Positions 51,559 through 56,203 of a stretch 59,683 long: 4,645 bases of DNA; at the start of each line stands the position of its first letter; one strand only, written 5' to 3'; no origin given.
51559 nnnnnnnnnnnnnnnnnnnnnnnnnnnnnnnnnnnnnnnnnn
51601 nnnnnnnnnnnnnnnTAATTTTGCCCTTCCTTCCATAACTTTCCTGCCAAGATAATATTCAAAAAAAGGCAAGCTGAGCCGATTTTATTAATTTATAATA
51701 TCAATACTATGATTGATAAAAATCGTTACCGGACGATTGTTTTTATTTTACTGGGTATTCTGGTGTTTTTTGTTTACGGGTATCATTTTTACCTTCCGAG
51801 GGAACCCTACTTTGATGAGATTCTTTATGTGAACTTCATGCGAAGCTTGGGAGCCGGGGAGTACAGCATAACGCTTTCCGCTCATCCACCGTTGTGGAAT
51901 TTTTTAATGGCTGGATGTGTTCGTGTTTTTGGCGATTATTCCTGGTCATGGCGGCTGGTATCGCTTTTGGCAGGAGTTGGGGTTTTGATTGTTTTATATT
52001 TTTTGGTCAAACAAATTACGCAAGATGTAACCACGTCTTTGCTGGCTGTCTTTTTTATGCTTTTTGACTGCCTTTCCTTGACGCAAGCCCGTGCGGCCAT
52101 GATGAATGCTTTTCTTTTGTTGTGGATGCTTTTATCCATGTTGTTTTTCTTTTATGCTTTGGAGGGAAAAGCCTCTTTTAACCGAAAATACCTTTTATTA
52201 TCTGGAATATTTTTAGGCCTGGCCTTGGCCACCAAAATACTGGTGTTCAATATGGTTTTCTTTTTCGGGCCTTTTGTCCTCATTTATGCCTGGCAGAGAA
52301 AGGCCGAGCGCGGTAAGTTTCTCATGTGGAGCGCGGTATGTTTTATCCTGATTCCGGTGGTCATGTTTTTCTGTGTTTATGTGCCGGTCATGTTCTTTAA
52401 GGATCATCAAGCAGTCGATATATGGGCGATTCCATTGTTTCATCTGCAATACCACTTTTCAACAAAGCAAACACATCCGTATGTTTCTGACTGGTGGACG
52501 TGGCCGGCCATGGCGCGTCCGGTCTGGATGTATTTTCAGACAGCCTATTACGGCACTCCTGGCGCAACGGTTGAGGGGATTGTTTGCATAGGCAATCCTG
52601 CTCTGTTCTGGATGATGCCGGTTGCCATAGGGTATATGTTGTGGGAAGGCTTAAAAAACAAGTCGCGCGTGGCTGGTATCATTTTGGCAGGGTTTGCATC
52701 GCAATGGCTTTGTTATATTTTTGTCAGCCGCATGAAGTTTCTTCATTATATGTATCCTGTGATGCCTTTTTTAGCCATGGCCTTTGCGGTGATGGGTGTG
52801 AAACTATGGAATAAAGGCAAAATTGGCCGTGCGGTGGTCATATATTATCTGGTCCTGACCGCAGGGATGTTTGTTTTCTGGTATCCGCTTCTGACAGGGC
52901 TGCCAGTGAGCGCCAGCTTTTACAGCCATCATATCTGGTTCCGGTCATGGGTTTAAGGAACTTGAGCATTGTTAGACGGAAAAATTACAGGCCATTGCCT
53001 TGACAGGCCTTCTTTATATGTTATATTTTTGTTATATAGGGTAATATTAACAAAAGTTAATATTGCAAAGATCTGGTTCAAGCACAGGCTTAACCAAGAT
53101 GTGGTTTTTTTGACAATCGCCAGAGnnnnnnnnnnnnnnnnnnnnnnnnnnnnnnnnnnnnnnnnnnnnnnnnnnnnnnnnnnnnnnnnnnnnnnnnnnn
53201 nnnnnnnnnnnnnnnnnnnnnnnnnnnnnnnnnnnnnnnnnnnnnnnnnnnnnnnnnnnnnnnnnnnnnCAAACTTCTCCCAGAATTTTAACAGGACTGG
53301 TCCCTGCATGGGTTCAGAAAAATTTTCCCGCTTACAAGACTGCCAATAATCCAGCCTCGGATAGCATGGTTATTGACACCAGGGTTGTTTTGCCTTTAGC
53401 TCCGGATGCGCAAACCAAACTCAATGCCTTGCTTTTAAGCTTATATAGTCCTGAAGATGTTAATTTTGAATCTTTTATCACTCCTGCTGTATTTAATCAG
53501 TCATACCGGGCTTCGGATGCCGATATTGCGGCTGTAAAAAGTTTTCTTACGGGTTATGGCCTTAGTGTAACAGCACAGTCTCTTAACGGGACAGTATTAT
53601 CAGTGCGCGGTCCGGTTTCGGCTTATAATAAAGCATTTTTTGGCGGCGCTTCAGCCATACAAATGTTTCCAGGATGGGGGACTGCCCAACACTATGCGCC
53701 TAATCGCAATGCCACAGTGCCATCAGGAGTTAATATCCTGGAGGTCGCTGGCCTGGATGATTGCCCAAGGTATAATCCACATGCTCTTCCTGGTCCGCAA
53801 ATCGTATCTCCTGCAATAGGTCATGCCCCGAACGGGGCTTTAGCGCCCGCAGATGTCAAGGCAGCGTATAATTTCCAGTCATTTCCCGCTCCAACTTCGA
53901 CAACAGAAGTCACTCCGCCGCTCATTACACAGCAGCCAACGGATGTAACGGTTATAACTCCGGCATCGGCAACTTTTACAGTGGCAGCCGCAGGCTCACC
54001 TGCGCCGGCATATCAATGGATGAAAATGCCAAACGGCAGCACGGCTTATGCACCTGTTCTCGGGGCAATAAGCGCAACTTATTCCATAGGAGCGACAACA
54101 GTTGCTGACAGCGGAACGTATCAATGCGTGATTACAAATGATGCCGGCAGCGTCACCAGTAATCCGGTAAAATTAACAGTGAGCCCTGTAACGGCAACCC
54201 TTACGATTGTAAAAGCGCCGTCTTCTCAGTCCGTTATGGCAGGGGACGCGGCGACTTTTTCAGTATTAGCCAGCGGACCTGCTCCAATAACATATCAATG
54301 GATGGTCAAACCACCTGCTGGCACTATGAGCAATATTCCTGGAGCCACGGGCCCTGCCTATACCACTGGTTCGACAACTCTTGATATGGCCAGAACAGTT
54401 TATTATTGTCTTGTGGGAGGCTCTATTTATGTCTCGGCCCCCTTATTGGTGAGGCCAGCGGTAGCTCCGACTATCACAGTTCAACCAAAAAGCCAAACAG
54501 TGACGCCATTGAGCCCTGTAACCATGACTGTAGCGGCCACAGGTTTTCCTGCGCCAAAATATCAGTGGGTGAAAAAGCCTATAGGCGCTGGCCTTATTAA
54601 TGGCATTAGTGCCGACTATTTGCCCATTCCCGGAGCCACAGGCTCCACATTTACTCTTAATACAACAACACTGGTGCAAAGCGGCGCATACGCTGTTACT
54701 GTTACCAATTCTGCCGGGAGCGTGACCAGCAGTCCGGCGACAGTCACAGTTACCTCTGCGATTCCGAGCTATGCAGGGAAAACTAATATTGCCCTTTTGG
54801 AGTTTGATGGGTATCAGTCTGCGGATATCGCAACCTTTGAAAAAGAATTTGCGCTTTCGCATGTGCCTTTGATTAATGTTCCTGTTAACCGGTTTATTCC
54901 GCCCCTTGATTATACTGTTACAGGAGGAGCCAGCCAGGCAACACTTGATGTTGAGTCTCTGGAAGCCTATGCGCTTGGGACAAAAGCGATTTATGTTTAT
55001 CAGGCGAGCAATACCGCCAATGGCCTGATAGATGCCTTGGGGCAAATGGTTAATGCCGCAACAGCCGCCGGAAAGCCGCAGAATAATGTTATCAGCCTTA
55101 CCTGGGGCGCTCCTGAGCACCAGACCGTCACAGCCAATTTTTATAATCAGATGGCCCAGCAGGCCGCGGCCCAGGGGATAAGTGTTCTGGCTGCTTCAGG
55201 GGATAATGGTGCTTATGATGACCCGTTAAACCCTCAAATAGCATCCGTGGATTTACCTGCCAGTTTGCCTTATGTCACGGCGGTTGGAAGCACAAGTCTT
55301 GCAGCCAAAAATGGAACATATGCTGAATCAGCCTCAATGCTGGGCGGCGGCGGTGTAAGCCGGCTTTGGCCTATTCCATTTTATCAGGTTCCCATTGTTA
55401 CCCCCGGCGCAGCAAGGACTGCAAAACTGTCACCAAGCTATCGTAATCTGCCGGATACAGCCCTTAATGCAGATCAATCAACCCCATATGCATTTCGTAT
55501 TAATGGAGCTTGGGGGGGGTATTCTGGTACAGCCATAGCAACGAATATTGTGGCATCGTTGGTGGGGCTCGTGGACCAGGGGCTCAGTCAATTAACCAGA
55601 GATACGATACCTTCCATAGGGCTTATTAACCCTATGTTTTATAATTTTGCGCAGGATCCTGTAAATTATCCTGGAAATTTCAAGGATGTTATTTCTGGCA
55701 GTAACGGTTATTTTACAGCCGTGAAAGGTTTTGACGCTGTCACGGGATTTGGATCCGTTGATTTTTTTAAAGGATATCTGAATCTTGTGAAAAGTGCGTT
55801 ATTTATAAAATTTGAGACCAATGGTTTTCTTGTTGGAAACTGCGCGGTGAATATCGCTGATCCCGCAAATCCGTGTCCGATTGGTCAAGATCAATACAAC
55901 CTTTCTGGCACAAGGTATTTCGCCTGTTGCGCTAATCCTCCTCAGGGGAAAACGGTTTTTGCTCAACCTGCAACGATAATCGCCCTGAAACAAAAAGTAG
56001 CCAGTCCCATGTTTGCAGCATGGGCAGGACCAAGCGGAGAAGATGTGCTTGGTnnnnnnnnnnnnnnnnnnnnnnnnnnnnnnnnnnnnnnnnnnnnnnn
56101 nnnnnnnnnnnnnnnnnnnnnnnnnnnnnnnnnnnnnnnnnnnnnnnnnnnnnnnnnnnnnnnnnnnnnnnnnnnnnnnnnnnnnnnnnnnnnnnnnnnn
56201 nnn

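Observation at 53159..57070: Catalytically dead sedolisin scaffold with four Ig repeats inserted into the protease domain, a membrane hairpin, a PT linker and Cys-rich modules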

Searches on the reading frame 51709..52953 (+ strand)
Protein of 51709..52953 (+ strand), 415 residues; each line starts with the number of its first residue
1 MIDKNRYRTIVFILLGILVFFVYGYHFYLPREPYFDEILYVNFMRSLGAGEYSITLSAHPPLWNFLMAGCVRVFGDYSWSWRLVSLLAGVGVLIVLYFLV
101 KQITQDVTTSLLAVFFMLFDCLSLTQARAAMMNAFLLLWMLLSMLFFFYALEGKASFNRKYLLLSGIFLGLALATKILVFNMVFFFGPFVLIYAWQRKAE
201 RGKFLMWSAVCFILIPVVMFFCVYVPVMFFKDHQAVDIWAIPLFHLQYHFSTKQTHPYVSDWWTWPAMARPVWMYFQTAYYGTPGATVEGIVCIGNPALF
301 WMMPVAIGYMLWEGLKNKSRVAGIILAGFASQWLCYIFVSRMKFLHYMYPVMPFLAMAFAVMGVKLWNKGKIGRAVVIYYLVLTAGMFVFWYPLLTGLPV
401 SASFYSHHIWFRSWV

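Call 12: search_protein_families(library=pfam, proteins=[window:51709-52953:+], max_evalue=0.001)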
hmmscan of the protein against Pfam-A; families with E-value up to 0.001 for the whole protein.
window:51709-52953:+ (415 aa): 3 families
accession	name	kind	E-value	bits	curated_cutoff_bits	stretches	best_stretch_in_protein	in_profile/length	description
PF02366.24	PMT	-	3.2e-18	66.6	22.7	1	45-223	50-236/245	Dolichyl-phosphate-mannose-protein mannosyltransferase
PF13231.12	PMT_2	-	8.5e-16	59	26.1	1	59-219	2-159/160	Dolichyl-phosphate-mannose-protein mannosyltransferase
PF16192.10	PMT_4TMC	-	2.2e-12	47.3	32.4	1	246-414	13-202/202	C-terminal four TMM region of protein-O-mannosyltransferase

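Call 69: search_protein_families(library=ncbifam, proteins=[window:51709-52953:+], max_evalue=0.001)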
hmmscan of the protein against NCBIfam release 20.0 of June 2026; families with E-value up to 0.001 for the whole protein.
window:51709-52953:+ (415 aa): 1 family
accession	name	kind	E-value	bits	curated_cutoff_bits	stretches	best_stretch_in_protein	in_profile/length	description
NF058602.1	PrMnsylTfPmt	equivalog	4e-19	68.8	800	2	244-414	341-529/530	protein O-mannosyltransferase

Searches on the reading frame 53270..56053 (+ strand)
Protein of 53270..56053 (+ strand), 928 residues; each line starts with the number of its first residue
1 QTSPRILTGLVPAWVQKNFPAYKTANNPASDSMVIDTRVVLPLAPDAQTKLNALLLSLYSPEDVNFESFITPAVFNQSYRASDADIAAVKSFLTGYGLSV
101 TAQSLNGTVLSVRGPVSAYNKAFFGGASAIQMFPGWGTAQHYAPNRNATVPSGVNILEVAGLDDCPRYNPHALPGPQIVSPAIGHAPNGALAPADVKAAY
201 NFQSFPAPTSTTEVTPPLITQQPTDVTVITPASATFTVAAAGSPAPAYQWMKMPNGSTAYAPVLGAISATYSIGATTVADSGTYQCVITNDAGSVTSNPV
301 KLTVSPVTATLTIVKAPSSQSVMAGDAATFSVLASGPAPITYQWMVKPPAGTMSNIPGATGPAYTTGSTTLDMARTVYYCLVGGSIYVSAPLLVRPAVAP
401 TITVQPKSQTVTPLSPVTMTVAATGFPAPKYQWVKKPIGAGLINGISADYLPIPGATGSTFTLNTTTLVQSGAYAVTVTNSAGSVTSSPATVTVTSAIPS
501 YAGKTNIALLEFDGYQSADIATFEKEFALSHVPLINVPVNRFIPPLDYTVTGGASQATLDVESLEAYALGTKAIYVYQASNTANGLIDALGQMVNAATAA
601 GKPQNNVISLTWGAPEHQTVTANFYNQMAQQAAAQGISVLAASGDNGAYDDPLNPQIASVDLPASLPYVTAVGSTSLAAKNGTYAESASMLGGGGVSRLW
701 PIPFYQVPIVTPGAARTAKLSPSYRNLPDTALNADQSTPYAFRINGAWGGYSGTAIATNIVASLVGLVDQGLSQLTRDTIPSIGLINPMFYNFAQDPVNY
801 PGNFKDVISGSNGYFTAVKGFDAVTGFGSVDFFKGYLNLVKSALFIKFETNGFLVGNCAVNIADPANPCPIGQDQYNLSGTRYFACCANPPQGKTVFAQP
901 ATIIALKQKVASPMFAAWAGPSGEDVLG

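Call 41: predict_structure(alignment_id=A1)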
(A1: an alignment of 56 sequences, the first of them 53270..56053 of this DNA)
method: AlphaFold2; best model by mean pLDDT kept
length: 928 residues; sequences in the alignment: 56
mean_pLDDT: 62.6   pTM: 0.66
mean pLDDT of the five models: 62.6, 62.5, 62.3, 61.0, 58.9
residues with pLDDT >= 90: 241; 70-90: 203; 50-70: 79; < 50: 405
segments of 3 or more residues with pLDDT < 50: 172-252, 254-283, 285-296, 298-485, 544-551, 715-718, 851-928
pLDDT, mean of each block of 10 residues (from residue 1): 76 65 69 96 96 93 89 94 97 98 91 97 93 77 91 93 78 44 34 31 29 27 26 35 43 43 38 37 46 45 39 32 30 28 25 32 30 26 28 26 26 31 33 32 34 35 32 31 48 54 84 86 91 89 48 74 88 91 89 88 91 76 92 96 72 64 93 89 83 81 87 52 85 86 88 91 90 79 88 87 89 87 91 80 62 39 41 38 35 32 29 36 35
secondary structure, 60 per line:
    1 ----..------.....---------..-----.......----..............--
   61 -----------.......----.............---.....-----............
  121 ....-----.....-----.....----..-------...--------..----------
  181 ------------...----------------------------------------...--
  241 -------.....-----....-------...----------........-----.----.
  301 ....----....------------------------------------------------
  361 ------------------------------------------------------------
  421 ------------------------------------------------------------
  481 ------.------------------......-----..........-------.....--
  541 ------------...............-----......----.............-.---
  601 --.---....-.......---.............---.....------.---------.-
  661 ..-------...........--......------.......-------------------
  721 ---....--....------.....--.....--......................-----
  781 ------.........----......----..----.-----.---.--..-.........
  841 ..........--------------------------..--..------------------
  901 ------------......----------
elements in order (helices of 4 or more, strands of 3 or more residues): H13-17 E34-40 H45-58 H72-78 H83-95 E99-103 E109-115 H116-124 E130-134 E140-144 E158-160 E236-238 E248-252 E258-261 E269-271 E282-289 E300-304 E309-312 E506-511 H517-526 E534-538 H553-567 E573-578 H583-595 E607-610 E612-615 H622-634 E638-642 E670-680 E683-688 E695-701 E724-727 E730-733 E740-744 E747-751 H754-775 H787-795 H800-803 H832-850 H913-918

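Call 46: fold_search(model_id=the predicted structure, library=pdb)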
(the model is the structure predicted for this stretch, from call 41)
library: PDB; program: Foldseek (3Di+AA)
matches with E <= 10: 589; with E <= 0.001: 160
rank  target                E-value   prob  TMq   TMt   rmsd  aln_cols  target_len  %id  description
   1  1t1e                  4.6e-28  1.00  0.49  0.82  12.7       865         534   18  High Resolution Crystal Structure of the Intact Pro-Kumamolisin, a Sedolisin Type Proteinase (previously called Kumamoly (released 2004-08-03)
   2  1zvj                  1.0e-22  1.00  0.33  0.83   3.6       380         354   29  Structure of Kumamolisin-AS mutant, D164N (released 2006-05-23)
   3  1sio_A                2.5e-22  1.00  0.34  0.84   3.2       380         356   29  Structure of Kumamolisin-As complexed with a covalently-bound inhibitor, AcIPF (released 2004-03-30)
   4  1zvk_A                2.8e-22  1.00  0.31  0.79   3.3       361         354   30  Structure of Double mutant, D164N, E78H of Kumamolisin-As (released 2006-05-23)
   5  1sio_C                3.0e-22  1.00  0.32  0.80   3.4       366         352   30  Structure of Kumamolisin-As complexed with a covalently-bound inhibitor, AcIPF (released 2004-03-30)
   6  1t1g                  3.7e-22  1.00  0.32  0.80   3.0       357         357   30  High Resolution Crystal Structure of Mutant E23A of Kumamolisin, a sedolisin type proteinase (previously called Kumamoly (released 2004-08-03)
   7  1siu                  3.9e-22  1.00  0.33  0.83   3.4       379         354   30  KUMAMOLISIN-AS E78H MUTANT (released 2004-03-30)
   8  1sn7                  5.4e-22  1.00  0.31  0.80   3.4       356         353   30  KUMAMOLISIN-AS, APOENZYME (released 2004-06-01)
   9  1gt9_1                6.4e-22  1.00  0.33  0.83   3.2       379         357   30  High resolution crystal structure of a thermostable serine-carboxyl type proteinase, kumamolisin (kscp) (released 2002-06-13)
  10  4ne7                  1.2e-21  1.00  0.33  0.82   3.5       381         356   29  Crystal Structure of engineered Kumamolisin-As from Alicyclobacillus sendaiensis, Northeast Structural Genomics Consorti (released 2013-11-20)
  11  1sio_B                1.6e-21  1.00  0.32  0.79   3.1       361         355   30  Structure of Kumamolisin-As complexed with a covalently-bound inhibitor, AcIPF (released 2004-03-30)
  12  1t1i                  6.3e-21  1.00  0.33  0.83   3.2       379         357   29  High Resolution Crystal Structure of Mutant W129A of Kumamolisin, a Sedolisin Type Proteinase (previously called Kumamol (released 2004-08-03)
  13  3edy                  4.0e-20  1.00  0.44  0.72  10.2       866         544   14  Crystal Structure of the Precursor Form of Human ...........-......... 1 (released 2008-11-18)
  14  3ee6_A                7.2e-18  1.00  0.44  0.75   5.1       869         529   13  Crystal Structure Analysis of Tripeptidyl peptidase -I (released 2008-11-25)
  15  1nlu_A                2.0e-17  1.00  0.30  0.73   5.2       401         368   24  Pseudomonas sedolisin (serine-carboxyl proteinase) complexed with two molecules of pseudo-iodotyrostatin (released 2004-01-20)
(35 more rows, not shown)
